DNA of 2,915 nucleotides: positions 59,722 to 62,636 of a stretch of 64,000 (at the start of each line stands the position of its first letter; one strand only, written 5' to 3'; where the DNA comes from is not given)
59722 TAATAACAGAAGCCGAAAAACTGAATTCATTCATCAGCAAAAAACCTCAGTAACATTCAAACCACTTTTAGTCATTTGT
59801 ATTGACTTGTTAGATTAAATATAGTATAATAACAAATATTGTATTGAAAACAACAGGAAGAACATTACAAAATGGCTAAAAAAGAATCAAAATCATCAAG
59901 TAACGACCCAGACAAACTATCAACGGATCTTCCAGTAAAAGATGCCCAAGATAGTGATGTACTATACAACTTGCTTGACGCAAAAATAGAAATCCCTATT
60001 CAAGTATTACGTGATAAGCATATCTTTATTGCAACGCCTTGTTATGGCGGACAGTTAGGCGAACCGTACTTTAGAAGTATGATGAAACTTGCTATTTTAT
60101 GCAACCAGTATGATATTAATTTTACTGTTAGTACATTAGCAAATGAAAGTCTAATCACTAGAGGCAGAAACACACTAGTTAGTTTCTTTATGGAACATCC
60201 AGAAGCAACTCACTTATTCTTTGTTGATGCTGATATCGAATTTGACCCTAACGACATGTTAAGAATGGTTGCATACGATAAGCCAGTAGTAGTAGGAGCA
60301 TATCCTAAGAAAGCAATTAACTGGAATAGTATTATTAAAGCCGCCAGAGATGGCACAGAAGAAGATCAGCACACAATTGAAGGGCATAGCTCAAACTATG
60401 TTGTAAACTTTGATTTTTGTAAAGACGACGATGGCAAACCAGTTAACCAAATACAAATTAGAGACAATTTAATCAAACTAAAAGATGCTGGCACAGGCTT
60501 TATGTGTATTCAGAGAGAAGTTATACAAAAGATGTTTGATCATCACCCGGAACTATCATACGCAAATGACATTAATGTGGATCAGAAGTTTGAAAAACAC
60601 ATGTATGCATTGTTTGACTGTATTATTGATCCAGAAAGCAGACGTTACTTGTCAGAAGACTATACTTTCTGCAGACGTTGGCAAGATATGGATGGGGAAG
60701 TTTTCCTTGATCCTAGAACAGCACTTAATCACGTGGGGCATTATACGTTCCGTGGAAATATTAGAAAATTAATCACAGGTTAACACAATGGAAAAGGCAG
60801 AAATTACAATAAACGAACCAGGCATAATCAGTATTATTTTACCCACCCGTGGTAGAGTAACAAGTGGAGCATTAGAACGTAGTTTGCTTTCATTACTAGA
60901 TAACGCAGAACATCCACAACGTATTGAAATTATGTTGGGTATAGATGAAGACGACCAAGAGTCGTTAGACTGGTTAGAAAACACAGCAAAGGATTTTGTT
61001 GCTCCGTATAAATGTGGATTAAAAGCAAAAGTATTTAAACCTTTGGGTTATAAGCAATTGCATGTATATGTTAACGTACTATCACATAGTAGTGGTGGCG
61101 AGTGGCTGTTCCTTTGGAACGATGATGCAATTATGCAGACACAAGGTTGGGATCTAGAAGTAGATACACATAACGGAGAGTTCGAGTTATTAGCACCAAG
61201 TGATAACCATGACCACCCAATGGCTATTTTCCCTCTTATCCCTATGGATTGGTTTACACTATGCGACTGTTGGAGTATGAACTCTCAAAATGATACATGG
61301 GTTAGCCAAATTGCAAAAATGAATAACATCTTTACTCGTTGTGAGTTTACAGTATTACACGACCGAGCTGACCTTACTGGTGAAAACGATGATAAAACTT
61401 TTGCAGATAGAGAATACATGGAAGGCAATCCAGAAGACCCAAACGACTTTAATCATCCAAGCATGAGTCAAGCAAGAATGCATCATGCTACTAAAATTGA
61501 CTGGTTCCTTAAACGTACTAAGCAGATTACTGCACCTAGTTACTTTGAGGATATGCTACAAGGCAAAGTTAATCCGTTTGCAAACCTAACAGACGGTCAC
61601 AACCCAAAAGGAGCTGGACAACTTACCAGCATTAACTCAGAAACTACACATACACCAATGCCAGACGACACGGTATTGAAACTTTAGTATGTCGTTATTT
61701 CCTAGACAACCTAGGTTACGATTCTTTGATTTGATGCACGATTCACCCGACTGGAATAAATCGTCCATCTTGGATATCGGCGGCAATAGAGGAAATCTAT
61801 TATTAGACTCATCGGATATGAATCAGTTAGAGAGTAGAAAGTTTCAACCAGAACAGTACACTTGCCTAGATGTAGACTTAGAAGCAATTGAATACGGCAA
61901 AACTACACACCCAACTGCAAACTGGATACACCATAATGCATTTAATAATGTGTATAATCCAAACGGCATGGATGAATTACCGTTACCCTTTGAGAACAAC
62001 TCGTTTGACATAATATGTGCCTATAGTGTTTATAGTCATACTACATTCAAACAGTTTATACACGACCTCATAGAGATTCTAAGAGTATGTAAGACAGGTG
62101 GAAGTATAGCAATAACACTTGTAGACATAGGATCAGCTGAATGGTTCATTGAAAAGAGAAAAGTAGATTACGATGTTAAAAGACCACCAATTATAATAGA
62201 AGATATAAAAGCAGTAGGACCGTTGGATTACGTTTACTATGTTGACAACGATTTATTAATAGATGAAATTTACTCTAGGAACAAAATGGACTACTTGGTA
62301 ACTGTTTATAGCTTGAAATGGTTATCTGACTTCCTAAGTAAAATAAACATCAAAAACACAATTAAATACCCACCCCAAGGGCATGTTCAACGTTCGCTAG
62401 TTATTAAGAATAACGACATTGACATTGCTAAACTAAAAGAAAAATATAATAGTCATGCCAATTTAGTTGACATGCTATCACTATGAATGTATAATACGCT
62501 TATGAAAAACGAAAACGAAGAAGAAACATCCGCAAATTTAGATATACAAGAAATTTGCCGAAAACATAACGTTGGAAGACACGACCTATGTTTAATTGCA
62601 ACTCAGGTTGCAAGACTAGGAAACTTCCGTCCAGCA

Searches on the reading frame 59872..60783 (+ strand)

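Call 12: search_protein_families(library=phrogs, proteins=[window:59872-60783:+], max_evalue=0.001)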
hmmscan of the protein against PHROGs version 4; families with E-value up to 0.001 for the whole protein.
window:59872-60783:+ (303 aa): 1 family
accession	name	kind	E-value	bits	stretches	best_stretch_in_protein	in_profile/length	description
phrog_1574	-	unknown function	1.4e-42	147.1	1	40-296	4-237/240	-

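Call 15: search_protein_families(library=pfam, proteins=[window:59872-60783:+], max_evalue=0.1)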
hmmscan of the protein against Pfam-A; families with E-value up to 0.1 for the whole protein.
window:59872-60783:+ (303 aa): 1 family
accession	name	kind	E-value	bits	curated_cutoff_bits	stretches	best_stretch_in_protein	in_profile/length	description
PF03452.20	Anp1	-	0.0034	17.3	28.8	1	93-142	119-168/263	Anp1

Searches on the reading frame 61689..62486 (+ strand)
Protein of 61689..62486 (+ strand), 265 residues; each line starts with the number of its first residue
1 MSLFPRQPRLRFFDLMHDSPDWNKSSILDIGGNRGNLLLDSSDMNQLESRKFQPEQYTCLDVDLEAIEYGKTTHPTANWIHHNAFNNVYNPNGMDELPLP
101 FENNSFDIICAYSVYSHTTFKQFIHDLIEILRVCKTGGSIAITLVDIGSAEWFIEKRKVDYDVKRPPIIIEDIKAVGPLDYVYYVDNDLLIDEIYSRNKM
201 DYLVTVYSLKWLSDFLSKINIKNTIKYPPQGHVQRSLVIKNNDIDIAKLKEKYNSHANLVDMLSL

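Call 12: search_protein_families(library=phrogs, proteins=[window:61689-62486:+], max_evalue=0.001)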
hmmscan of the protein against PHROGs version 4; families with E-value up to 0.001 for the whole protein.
window:61689-62486:+ (265 aa): 2 families
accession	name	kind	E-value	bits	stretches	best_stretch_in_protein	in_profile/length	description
phrog_22502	-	other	0.00022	22.1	1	11-157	59-189/276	methyltransferase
phrog_3820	-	other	0.00067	19.8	0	24-87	68-123/255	DNA methyltransferase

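Call 15: search_protein_families(library=pfam, proteins=[window:61689-62486:+], max_evalue=0.1)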
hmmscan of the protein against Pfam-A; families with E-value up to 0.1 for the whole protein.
window:61689-62486:+ (265 aa): 6 families
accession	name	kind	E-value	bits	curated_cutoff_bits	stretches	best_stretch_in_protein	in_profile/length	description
PF08241.18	Methyltransf_11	-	6.5e-07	30.3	21.2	1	52-142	18-95/95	Methyltransferase domain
PF08242.18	Methyltransf_12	-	1.1e-05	26.5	30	1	28-138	1-96/98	Methyltransferase domain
PF13649.12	Methyltransf_25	-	2.5e-05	25.3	27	1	27-138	1-97/97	Methyltransferase domain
PF13489.12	Methyltransf_23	-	0.00014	22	27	1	23-153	22-129/164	Methyltransferase domain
PF13847.12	Methyltransf_31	-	0.00057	20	27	1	26-154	6-119/145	Methyltransferase domain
PF01209.24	Ubie_methyltran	-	0.053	13.3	20.1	1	25-142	49-151/233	ubiE/COQ5 methyltransferase family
